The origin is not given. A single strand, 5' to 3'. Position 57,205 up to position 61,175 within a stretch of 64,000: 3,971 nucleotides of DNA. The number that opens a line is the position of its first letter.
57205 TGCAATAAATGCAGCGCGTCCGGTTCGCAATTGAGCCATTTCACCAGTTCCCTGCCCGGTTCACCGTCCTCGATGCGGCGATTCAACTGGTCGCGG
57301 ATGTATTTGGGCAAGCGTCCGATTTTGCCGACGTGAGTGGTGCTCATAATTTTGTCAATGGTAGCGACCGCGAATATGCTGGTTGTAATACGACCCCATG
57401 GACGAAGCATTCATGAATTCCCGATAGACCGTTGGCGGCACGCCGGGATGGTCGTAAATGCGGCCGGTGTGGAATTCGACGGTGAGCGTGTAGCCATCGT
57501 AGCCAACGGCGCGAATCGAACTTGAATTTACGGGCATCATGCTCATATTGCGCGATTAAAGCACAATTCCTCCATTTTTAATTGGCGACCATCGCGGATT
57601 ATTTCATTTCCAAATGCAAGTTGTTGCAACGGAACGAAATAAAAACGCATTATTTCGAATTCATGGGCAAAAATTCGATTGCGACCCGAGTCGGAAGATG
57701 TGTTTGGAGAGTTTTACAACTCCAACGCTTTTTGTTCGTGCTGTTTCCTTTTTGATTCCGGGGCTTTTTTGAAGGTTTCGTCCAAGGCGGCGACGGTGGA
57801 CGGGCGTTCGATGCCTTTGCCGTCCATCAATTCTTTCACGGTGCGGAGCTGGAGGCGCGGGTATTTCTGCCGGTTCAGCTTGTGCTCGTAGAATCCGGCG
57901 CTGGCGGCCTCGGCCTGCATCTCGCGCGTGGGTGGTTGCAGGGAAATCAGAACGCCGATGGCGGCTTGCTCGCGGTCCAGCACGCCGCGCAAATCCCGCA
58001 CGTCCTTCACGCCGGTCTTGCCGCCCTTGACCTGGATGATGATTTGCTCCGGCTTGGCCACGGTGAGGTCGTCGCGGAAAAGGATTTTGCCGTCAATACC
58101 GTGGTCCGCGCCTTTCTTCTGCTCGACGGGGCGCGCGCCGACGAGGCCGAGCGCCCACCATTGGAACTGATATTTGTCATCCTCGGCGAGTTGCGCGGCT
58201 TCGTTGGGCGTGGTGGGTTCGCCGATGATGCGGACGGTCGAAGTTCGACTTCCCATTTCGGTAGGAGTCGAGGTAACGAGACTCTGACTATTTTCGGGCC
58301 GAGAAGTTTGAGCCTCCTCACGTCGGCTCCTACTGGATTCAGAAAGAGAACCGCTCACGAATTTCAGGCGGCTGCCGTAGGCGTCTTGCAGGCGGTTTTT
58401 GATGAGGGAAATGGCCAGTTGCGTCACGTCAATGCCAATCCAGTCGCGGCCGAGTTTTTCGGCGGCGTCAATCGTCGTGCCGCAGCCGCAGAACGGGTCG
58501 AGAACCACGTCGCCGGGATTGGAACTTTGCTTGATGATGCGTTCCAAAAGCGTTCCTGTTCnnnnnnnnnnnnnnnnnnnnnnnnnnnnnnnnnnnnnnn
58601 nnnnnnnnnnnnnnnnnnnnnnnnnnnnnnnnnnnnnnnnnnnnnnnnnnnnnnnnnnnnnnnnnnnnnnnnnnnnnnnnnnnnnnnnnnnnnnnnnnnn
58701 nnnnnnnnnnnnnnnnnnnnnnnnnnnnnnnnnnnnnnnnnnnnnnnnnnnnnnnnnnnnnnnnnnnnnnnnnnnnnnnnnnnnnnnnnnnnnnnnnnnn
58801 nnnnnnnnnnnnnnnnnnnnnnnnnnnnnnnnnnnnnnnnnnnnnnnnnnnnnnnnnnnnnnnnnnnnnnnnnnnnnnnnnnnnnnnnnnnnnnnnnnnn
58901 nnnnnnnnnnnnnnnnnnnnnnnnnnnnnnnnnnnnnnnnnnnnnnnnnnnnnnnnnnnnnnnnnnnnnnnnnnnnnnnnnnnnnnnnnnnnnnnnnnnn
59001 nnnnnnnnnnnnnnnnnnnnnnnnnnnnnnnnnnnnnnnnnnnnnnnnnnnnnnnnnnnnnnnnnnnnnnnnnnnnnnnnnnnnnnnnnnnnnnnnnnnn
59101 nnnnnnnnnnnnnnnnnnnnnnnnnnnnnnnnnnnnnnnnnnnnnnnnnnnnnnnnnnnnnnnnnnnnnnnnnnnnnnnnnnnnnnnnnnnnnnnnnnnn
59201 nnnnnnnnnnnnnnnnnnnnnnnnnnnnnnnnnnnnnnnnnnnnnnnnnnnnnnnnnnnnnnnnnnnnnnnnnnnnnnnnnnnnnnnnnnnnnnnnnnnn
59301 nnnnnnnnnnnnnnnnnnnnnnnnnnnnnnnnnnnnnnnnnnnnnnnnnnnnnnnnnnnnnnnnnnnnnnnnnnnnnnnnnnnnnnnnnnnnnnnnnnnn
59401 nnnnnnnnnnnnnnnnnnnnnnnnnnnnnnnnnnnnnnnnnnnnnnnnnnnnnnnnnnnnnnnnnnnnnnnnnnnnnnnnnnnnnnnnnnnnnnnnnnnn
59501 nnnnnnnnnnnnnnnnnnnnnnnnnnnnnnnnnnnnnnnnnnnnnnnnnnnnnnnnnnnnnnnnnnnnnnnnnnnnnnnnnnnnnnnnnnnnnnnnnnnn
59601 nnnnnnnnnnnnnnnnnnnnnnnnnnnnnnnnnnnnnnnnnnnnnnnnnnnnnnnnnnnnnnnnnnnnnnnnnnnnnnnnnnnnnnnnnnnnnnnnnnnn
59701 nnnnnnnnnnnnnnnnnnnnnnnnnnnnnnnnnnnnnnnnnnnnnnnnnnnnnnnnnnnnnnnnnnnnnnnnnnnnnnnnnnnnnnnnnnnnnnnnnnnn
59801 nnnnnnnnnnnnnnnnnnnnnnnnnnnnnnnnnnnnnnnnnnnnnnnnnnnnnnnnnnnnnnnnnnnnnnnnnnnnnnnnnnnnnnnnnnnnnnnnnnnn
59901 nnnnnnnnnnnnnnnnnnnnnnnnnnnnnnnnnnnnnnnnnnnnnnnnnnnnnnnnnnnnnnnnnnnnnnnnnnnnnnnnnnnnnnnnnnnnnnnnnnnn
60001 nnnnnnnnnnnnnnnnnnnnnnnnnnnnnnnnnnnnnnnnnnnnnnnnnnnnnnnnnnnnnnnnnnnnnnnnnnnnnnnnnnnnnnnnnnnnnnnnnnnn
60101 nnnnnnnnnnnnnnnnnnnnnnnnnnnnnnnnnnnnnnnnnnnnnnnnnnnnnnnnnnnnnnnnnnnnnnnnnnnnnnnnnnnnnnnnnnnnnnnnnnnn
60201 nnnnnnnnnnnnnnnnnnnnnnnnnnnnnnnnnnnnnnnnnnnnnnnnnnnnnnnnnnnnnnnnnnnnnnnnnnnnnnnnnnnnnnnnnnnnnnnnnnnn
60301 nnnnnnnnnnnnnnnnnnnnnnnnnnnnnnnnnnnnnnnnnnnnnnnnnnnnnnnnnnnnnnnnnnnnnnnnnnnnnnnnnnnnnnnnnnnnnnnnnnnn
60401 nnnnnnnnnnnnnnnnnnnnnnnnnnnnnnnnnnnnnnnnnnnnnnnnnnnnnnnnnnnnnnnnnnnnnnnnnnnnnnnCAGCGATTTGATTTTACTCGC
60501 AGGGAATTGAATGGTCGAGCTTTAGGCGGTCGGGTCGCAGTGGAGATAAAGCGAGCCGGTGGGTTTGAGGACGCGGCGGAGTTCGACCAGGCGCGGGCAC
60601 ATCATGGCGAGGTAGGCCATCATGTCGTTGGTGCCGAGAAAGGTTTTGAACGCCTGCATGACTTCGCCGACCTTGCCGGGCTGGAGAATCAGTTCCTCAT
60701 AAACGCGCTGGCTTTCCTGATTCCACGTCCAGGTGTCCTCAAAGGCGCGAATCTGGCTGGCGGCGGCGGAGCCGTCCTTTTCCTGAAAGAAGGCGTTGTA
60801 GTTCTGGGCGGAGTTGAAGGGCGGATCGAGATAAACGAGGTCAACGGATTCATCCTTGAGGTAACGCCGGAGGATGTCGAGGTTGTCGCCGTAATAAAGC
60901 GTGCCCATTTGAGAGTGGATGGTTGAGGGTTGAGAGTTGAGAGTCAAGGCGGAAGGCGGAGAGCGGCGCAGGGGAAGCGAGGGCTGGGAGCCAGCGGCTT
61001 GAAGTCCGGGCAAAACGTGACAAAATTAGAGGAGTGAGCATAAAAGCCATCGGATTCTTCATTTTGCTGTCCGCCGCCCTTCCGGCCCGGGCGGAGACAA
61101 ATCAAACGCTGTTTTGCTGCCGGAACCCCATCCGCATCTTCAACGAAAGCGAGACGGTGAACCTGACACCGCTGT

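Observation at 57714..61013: Complete R-M cassette (SPPF methyltransferase + HNH nuclease) nested inside a split methyltransferase-Mrr fusion gene (locus B)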

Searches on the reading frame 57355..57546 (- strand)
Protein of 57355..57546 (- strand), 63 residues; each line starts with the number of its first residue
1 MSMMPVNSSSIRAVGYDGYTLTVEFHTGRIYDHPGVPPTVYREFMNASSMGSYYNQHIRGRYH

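Call 49: search_protein_families(library=pfam, proteins=[window:57355-57546:-], max_evalue=0.01)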
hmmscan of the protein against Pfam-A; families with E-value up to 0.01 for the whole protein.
window:57355-57546:- (63 aa): 1 family
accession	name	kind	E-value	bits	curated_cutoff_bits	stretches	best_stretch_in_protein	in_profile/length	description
PF13619.11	KTSC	-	3e-21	75.3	25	1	7-62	1-58/58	KTSC domain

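Call 68: search_protein_families(library=padloc, proteins=[window:57355-57546:-], max_evalue=0.001)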
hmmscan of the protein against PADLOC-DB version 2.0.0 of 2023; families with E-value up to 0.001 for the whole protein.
window:57355-57546:- (63 aa): 0 families

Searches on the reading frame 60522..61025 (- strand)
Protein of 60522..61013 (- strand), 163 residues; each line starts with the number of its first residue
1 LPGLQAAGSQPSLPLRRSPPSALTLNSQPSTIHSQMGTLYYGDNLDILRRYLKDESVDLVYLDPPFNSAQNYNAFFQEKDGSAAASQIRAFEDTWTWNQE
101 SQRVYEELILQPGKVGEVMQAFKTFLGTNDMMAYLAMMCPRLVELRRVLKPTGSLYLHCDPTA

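Call 4: search_protein_families(library=pfam, proteins=[window:60522-61013:-], max_evalue=0.01)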
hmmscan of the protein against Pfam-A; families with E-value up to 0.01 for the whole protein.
window:60522-61013:- (163 aa): 3 families
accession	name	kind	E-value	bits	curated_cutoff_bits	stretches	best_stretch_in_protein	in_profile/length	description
PF01555.25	N6_N4_Mtase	-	6.6e-07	29.9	26.7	1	57-161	1-55/221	DNA methylase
PF03602.21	Cons_hypoth95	-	0.00036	20.7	24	1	25-77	82-134/182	Conserved hypothetical protein 95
PF02086.21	MethyltransfD12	-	0.0072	16.5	22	1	54-77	173-196/253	D12 class N6 adenine-specific DNA methyltransferase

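Call 35: search_protein_families(library=pfam, alignment_id=A3, max_evalue=0.001)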
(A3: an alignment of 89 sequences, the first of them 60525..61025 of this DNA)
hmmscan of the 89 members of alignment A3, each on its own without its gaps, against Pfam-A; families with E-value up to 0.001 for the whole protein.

A. member 1, window:60525-61025:- (167 aa): 2 families
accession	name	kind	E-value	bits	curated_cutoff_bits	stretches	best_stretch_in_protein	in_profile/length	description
PF01555.25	N6_N4_Mtase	-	7.2e-07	29.8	26.7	1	61-165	1-55/221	DNA methylase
PF03602.21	Cons_hypoth95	-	0.00039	20.6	24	1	30-81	83-134/182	Conserved hypothetical protein 95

B. families by the number of members that match (of 89 scanned): 54 families (the first 25 are shown)
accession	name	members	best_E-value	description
PF01381.28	HTH_3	5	3.1e-13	Helix-turn-helix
PF12844.13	HTH_19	5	1.4e-11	Helix-turn-helix domain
PF13560.12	HTH_31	5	3.8e-11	Helix-turn-helix domain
PF13744.12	HTH_37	4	3.5e-05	Helix-turn-helix domain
PF13443.12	HTH_26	3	2.5e-06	Cro/C1-type HTH DNA-binding domain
PF20464.3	MmeI_N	2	2.8e-27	MmeI, N-terminal domain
PF06418.20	CTP_synth_N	1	1e-101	CTP synthase N-terminus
PF00749.27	tRNA-synt_1c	1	2.7e-85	tRNA synthetases class I (E and Q), catalytic domain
PF00850.24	Hist_deacetyl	1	7.5e-72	Histone deacetylase domain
PF13651.11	EcoRI_methylase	1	1e-63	Adenine-specific methyltransferase EcoRI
PF08442.15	ATP-grasp_2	1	2.8e-63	ATP-grasp domain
PF01790.23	LGT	1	5.2e-63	Prolipoprotein diacylglyceryl transferase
PF20979.2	Arginosuc_syn_C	1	7e-51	Arginosuccinate synthase C-terminal domain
PF01327.26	Pep_deformylase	1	7.6e-48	Polypeptide deformylase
PF00441.29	Acyl-CoA_dh_1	1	1.3e-44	Acyl-CoA dehydrogenase, C-terminal domain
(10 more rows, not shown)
